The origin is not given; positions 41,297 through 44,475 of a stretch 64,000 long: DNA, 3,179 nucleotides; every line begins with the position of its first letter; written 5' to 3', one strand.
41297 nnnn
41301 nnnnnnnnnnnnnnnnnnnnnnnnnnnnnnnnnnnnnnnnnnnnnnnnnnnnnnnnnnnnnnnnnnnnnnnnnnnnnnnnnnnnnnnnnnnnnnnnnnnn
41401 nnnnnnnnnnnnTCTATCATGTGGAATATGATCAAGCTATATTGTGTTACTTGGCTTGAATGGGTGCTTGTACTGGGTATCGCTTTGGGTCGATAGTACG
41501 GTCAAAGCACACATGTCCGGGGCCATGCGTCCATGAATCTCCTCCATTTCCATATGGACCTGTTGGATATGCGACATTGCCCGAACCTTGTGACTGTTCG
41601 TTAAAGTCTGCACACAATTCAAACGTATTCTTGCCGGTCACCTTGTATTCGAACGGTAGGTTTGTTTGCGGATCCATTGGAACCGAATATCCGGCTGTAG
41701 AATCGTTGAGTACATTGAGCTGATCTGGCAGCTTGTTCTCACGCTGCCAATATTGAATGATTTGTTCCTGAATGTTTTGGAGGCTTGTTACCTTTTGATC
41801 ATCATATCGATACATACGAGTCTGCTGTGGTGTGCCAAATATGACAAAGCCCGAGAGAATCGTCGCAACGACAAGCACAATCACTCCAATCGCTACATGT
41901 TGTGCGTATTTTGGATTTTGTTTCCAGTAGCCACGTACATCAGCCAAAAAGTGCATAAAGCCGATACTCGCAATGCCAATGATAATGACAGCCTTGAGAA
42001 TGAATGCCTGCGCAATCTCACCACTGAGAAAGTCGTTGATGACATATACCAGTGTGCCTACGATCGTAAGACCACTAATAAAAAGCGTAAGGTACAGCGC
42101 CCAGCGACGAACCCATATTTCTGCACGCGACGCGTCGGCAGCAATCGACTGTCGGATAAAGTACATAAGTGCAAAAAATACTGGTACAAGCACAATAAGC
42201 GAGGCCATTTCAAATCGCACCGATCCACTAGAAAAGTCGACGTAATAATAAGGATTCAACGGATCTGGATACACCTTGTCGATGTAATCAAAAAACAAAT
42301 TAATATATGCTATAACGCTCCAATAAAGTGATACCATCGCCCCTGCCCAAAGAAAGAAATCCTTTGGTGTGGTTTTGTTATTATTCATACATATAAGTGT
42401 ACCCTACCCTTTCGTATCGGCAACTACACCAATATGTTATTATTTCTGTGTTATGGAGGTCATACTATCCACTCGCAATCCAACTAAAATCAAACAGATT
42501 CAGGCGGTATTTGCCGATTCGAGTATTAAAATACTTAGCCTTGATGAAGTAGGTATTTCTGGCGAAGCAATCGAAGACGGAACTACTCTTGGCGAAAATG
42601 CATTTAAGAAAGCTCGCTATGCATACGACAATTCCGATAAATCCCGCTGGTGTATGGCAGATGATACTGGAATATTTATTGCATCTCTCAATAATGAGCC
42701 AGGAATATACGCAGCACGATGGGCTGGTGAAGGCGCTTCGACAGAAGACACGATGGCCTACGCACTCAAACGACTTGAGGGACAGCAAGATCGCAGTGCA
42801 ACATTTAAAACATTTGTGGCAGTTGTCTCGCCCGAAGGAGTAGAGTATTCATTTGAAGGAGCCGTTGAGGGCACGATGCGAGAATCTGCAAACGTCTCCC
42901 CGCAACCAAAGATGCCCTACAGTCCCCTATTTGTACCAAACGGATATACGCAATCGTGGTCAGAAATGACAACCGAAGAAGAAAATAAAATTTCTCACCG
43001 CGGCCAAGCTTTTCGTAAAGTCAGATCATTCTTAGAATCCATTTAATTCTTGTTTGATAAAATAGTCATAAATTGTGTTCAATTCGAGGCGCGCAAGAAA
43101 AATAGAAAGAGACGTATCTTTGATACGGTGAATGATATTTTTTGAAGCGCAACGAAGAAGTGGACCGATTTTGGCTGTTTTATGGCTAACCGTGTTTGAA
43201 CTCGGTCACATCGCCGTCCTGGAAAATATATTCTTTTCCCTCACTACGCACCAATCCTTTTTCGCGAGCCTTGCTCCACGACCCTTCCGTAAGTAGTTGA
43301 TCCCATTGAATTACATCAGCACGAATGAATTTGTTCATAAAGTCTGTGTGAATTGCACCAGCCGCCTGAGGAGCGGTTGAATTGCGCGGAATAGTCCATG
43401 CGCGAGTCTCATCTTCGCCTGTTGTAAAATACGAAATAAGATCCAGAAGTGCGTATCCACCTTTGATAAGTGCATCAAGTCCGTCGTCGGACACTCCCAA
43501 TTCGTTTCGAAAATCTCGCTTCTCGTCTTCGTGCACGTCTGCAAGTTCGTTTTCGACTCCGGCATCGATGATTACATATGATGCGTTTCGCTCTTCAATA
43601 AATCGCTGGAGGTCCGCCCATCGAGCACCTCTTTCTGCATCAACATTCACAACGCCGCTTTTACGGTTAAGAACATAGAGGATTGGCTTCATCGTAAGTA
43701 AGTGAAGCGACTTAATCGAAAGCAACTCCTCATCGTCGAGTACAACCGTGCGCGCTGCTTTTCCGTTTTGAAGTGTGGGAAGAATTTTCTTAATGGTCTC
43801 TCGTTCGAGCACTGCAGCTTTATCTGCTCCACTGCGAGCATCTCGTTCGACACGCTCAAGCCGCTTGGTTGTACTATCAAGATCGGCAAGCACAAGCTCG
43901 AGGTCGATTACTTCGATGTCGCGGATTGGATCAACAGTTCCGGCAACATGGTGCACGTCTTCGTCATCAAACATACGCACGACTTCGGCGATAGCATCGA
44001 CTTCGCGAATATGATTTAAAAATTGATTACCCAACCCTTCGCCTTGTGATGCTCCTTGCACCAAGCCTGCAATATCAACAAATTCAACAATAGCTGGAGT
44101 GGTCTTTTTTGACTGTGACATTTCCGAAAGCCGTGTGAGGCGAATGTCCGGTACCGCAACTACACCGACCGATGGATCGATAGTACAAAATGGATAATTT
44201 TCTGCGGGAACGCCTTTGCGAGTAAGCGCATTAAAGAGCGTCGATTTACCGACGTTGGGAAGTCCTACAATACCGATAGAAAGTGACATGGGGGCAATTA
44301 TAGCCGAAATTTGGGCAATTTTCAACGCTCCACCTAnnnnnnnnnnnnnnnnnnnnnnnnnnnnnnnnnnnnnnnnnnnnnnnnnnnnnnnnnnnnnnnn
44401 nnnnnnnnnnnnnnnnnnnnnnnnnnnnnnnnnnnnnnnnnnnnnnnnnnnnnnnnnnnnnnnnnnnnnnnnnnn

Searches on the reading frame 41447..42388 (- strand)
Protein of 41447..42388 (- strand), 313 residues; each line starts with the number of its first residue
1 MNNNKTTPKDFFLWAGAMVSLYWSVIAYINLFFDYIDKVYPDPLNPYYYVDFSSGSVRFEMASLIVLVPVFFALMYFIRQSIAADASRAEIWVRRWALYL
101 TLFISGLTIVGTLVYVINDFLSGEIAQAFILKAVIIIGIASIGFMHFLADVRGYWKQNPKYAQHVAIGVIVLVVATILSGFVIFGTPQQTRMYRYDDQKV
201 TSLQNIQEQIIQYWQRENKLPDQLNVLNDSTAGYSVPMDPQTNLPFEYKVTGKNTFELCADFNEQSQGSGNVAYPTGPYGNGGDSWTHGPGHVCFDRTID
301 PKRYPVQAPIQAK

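Call 56: search_protein_families(library=pfam, proteins=[window:41447-42388:-], max_evalue=0.001)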
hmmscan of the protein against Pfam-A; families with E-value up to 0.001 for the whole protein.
window:41447-42388:- (313 aa): 1 family
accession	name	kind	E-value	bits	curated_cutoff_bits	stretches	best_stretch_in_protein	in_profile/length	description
PF18920.5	DUF5671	-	4.2e-17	62.7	28.4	1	11-139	2-124/132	Domain of unknown function (DUF5671)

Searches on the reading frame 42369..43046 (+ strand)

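Call 56: search_protein_families(library=pfam, proteins=[window:42369-43046:+], max_evalue=0.001)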
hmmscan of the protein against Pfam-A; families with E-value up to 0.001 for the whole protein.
window:42369-43046:+ (225 aa): 1 family
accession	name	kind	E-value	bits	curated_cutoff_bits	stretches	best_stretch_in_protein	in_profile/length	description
PF01725.21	Ham1p_like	-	2e-48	165.2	22.5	1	31-220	1-185/186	Ham1 family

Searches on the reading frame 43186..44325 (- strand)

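Call 56: search_protein_families(library=pfam, proteins=[window:43186-44325:-], max_evalue=0.001)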
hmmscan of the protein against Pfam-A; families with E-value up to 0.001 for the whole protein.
window:43186-44325:- (379 aa): 3 families
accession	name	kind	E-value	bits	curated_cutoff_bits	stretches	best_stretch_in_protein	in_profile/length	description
PF06071.19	YchF-GTPase_C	-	3.2e-34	117.4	27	1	296-378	1-83/84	Protein of unknown function (DUF933)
PF01926.29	MMR_HSR1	-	4.1e-21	75.6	21.9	1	17-121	2-86/113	50S ribosome-binding GTPase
PF02421.24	FeoB_N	-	4.2e-07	30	27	1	17-58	3-44/156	Ferrous iron transport protein B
